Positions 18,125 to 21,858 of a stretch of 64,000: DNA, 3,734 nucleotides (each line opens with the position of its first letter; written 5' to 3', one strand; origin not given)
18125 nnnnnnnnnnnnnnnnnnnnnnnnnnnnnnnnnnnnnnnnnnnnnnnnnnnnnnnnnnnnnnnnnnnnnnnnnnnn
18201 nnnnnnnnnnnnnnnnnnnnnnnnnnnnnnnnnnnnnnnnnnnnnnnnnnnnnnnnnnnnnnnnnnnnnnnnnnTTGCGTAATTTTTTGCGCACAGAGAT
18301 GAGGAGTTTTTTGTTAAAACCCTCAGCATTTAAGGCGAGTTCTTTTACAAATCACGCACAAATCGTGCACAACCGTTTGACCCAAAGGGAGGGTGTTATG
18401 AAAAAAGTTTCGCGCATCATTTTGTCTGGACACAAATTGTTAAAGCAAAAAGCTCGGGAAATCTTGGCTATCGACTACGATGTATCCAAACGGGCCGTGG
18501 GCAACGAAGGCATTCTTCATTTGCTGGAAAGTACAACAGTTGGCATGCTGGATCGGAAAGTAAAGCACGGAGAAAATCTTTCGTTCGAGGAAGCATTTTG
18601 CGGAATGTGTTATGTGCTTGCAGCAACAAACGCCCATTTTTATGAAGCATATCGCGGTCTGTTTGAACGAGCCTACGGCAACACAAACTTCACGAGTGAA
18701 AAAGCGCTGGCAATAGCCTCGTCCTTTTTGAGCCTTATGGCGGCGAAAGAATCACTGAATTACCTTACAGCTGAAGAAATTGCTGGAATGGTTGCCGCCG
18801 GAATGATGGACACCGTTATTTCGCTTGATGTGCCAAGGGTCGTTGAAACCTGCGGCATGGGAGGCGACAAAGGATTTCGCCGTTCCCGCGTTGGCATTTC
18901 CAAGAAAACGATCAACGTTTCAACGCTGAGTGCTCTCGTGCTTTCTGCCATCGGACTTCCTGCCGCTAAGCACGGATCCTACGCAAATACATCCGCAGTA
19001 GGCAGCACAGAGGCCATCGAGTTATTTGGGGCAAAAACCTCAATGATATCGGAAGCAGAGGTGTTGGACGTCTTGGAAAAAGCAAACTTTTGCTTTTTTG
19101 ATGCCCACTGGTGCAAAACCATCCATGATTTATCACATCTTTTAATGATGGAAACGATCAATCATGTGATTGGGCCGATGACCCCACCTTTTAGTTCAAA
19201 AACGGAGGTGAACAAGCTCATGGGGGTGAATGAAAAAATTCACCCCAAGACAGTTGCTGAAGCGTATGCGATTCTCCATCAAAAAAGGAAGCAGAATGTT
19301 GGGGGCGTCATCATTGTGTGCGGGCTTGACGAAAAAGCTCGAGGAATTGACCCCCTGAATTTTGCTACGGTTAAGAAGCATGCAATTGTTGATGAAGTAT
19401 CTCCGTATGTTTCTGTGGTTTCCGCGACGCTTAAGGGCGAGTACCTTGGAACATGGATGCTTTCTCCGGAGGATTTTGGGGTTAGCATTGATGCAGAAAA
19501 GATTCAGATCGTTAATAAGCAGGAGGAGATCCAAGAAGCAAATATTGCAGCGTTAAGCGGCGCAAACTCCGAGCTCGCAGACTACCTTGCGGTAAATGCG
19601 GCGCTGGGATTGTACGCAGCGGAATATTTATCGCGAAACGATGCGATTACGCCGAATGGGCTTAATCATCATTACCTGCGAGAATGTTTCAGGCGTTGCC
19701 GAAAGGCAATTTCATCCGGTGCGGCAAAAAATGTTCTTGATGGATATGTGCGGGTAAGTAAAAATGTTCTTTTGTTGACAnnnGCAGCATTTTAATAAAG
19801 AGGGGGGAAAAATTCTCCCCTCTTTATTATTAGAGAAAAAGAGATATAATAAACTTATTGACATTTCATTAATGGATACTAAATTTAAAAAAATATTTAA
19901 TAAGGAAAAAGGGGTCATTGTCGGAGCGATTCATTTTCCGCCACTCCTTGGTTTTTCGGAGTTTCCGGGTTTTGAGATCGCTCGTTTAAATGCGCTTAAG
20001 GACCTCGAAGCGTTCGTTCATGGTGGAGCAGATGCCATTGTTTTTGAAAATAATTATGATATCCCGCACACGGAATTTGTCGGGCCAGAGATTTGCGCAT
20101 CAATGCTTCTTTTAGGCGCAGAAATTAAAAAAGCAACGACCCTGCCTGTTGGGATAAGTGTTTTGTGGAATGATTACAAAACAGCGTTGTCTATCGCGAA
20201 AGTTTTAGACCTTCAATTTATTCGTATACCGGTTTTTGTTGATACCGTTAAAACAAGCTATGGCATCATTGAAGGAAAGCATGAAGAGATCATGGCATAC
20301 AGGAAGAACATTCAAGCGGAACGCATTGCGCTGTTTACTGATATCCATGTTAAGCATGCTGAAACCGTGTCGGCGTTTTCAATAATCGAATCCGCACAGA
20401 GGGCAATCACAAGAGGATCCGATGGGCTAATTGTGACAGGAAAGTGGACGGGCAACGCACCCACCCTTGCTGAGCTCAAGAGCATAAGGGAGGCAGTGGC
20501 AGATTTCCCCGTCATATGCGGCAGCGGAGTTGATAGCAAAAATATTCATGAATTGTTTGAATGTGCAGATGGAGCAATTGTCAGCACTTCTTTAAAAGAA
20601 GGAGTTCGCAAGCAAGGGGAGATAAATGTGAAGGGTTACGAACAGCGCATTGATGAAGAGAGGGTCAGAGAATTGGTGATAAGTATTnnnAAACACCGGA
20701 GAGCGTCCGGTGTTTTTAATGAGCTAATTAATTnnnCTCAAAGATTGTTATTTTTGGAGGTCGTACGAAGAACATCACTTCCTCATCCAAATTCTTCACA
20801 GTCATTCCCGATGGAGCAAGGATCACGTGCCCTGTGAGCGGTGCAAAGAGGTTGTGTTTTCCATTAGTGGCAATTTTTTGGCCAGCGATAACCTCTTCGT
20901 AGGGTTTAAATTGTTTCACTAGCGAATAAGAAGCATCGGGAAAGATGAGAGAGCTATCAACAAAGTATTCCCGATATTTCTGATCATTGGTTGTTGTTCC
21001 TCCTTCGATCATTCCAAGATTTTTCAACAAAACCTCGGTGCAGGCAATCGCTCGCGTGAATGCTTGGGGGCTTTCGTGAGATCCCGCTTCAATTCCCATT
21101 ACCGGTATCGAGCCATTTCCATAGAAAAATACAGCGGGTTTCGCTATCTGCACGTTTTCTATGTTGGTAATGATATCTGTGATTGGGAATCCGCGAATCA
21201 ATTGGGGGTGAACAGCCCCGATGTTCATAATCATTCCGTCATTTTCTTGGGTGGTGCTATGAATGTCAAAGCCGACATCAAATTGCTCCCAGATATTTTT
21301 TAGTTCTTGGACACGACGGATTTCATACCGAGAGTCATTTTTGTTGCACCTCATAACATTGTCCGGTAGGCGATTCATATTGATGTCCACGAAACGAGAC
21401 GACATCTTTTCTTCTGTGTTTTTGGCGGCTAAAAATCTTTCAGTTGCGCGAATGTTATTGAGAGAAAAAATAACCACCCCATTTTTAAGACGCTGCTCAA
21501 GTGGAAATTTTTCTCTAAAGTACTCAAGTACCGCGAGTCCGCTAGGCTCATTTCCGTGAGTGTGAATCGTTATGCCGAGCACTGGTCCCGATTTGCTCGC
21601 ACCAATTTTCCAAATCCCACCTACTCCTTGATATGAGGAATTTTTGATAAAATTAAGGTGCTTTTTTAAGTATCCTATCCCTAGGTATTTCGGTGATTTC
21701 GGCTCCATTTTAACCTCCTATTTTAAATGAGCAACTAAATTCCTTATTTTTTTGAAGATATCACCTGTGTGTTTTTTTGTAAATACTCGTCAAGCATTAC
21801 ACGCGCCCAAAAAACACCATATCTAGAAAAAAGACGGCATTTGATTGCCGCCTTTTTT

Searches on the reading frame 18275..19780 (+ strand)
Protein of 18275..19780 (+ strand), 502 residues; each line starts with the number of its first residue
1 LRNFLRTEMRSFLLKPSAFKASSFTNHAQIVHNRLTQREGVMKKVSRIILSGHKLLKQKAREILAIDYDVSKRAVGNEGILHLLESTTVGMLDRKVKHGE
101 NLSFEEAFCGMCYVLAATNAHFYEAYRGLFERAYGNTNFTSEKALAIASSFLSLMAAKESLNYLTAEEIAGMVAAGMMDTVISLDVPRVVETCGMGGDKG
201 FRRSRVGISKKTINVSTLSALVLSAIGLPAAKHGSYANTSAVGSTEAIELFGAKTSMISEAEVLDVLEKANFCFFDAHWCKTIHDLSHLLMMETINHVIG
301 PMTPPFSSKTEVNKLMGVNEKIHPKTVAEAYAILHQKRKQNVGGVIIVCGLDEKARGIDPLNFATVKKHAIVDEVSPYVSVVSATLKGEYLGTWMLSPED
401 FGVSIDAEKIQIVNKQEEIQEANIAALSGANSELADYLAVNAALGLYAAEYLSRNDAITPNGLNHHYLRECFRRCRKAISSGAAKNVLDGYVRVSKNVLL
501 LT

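Call 3: search_protein_families(library=pfam, proteins=[window:18275-19780:+], max_evalue=0.1)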
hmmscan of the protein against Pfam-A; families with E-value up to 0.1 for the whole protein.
window:18275-19780:+ (502 aa): 1 family
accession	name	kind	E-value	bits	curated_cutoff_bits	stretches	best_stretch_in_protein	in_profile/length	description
PF00591.27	Glycos_transf_3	-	5.4e-22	79.1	27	1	207-484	12-252/253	Glycosyl transferase family, a/b domain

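Call 4: search_protein_families(library=ncbifam, proteins=[window:18275-19780:+], max_evalue=0.1)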
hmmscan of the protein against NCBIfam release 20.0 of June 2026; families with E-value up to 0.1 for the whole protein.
window:18275-19780:+ (502 aa): 5 families
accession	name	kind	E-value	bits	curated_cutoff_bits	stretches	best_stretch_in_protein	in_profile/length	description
TIGR01245.1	trpD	equivalog_domain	1.3e-34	120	199.05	1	150-493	34-329/330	anthranilate phosphoribosyltransferase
NF011201.0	PRK14607.1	equivalog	2e-25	89.5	670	1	150-497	232-530/534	bifunctional anthranilate synthase component II/anthranilate phosphoribosyltransferase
NF007073.0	PRK09522.1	equivalog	1.2e-09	37.7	738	1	209-340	283-414/531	bifunctional anthranilate synthase glutamate amidotransferase component TrpG/anthranilate phosphoribosyltransferase TrpD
NF005635.0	PRK07394.1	equivalog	3.4e-05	23.3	287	1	210-274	95-161/348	hypothetical protein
NF006564.0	PRK09071.1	equivalog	0.019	14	257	0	218-289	107-179/335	glycosyl transferase family protein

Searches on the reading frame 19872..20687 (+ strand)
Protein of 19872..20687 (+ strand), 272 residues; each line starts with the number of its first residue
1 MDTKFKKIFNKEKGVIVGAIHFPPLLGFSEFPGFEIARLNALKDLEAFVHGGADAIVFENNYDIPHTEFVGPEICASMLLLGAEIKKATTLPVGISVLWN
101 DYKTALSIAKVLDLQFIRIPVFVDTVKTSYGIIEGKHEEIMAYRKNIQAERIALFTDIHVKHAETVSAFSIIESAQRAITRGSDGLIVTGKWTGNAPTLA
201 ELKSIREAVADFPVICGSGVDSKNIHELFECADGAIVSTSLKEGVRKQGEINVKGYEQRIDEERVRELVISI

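Call 3: search_protein_families(library=pfam, proteins=[window:19872-20687:+], max_evalue=0.1)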
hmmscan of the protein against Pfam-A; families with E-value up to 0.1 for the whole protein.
window:19872-20687:+ (272 aa): 1 family
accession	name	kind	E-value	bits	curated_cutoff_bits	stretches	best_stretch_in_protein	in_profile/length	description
PF03437.21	BtpA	-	1.1e-57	195.8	30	1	15-269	4-249/254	BtpA family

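Call 4: search_protein_families(library=ncbifam, proteins=[window:19872-20687:+], max_evalue=0.1)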
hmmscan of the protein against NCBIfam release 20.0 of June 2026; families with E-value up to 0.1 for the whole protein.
window:19872-20687:+ (272 aa): 2 families
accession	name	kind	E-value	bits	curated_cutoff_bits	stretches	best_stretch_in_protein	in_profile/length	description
TIGR00259.1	thylakoid_BtpA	subfamily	4.2e-60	203.4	153.4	1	16-269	4-249/257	BtpA/SgcQ family protein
NF045918.1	PhsystIBiosynBtpA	equivalog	2.2e-53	181.3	400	1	6-268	2-256/261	photosystem I biogenesis protein BtpA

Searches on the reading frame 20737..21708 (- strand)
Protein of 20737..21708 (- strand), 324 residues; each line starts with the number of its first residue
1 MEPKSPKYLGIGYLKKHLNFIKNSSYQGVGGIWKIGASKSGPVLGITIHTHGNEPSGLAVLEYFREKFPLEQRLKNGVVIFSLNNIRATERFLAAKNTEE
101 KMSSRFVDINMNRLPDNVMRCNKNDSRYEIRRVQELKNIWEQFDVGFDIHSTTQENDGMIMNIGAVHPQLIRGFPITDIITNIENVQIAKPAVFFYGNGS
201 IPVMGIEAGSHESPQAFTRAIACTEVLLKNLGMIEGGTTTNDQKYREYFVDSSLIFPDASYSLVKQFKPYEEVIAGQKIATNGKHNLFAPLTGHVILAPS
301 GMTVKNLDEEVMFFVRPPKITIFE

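Call 3: search_protein_families(library=pfam, proteins=[window:20737-21708:-], max_evalue=0.1)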
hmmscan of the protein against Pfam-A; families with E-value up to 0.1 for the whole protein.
window:20737-21708:- (324 aa): 1 family
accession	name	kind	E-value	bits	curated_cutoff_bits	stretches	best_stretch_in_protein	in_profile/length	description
PF24827.1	AstE_AspA_cat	-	3.8e-08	33.6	25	1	41-157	2-111/192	Succinylglutamate desuccinylase/Aspartoacylase catalytic domain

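Call 4: search_protein_families(library=ncbifam, proteins=[window:20737-21708:-], max_evalue=0.1)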
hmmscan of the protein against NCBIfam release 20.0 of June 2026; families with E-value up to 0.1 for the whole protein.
window:20737-21708:- (324 aa): 2 families
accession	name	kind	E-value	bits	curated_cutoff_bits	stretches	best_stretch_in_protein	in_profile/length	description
NF002601.0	PRK02259.1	equivalog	2.4e-07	30.2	180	1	49-155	12-111/293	aspartoacylase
NF003706.0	PRK05324.1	subfamily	0.039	12.9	170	0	101-143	98-138/336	succinylglutamate desuccinylase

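Call 96: search_protein_families(library=ncbifam, proteins=[window:20737-21708:-], max_evalue=0.01)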
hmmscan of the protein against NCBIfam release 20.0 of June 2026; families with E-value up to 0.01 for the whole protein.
window:20737-21708:- (324 aa): 1 family
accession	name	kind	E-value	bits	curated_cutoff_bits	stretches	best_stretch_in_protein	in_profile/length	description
NF002601.0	PRK02259.1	equivalog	2.4e-07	30.2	180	1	49-155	12-111/293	aspartoacylase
